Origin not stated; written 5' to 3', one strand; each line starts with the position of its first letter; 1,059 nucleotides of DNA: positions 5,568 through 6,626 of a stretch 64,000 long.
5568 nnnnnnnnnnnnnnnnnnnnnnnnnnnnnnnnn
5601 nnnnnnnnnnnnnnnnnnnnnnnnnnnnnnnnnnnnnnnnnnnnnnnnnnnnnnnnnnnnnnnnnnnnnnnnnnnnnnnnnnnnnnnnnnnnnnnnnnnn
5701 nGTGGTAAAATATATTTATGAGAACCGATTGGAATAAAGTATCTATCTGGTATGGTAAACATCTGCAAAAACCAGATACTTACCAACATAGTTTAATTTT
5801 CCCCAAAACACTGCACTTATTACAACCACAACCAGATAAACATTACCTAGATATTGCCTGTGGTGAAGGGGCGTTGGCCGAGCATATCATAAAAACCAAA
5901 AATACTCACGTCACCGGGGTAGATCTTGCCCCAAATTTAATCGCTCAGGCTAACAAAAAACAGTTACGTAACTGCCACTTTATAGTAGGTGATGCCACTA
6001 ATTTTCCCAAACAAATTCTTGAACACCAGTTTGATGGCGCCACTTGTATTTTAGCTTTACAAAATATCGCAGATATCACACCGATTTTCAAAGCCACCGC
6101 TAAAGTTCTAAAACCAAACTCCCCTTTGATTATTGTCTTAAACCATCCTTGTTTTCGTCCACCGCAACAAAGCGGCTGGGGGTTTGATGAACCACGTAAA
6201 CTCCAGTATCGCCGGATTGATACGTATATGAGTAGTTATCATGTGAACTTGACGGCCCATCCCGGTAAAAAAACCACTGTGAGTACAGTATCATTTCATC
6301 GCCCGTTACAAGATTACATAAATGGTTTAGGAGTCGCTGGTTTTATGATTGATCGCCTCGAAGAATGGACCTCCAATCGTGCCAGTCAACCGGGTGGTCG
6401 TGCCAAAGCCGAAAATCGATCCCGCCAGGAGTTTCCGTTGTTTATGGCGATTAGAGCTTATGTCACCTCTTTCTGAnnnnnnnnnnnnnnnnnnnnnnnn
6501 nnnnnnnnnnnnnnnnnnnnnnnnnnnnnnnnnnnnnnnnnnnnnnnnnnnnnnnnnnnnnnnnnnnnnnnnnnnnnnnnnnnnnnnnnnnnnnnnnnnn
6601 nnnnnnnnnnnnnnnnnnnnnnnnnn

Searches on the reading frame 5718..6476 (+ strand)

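Call 23: search_protein_families(library=pfam, proteins=[window:5718-6476:+], max_evalue=0.01)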
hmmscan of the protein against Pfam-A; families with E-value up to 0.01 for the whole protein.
window:5718-6476:+ (252 aa): 12 families
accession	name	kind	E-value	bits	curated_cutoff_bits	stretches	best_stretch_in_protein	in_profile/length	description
PF13649.12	Methyltransf_25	-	4.9e-16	59.6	27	1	44-134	2-96/97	Methyltransferase domain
PF13847.12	Methyltransf_31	-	3.6e-15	56.3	27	1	39-139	3-109/145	Methyltransferase domain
PF08241.18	Methyltransf_11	-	7.7e-15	55.7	21.2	1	44-139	1-95/95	Methyltransferase domain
PF08242.18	Methyltransf_12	-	1.6e-13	51.6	30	1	44-135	1-96/98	Methyltransferase domain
PF13489.12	Methyltransf_23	-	3.8e-09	36.9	27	1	27-139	9-116/164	Methyltransferase domain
PF01209.24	Ubie_methyltran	-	2.7e-08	33.9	20.1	1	23-139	31-151/233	ubiE/COQ5 methyltransferase family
PF01795.25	Methyltransf_5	-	0.00011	22.3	27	1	26-106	7-91/309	MraW methylase family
PF01728.25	FtsJ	-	0.00027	21.3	24.1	1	34-121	18-104/181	FtsJ-like methyltransferase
PF05175.20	MTS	-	0.00086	19.4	23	1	34-143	26-142/170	Methyltransferase small domain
PF01189.24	Methyltr_RsmB-F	-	0.0062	16.7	27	0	34-106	3-81/199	16S rRNA methyltransferase RsmB/F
PF13679.12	Methyltransf_32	-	0.0075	16.7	27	1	35-83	21-74/143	Methyltransferase domain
PF02353.26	CMAS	-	0.0091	15.8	27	0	31-81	54-104/273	Mycolic acid cyclopropane synthetase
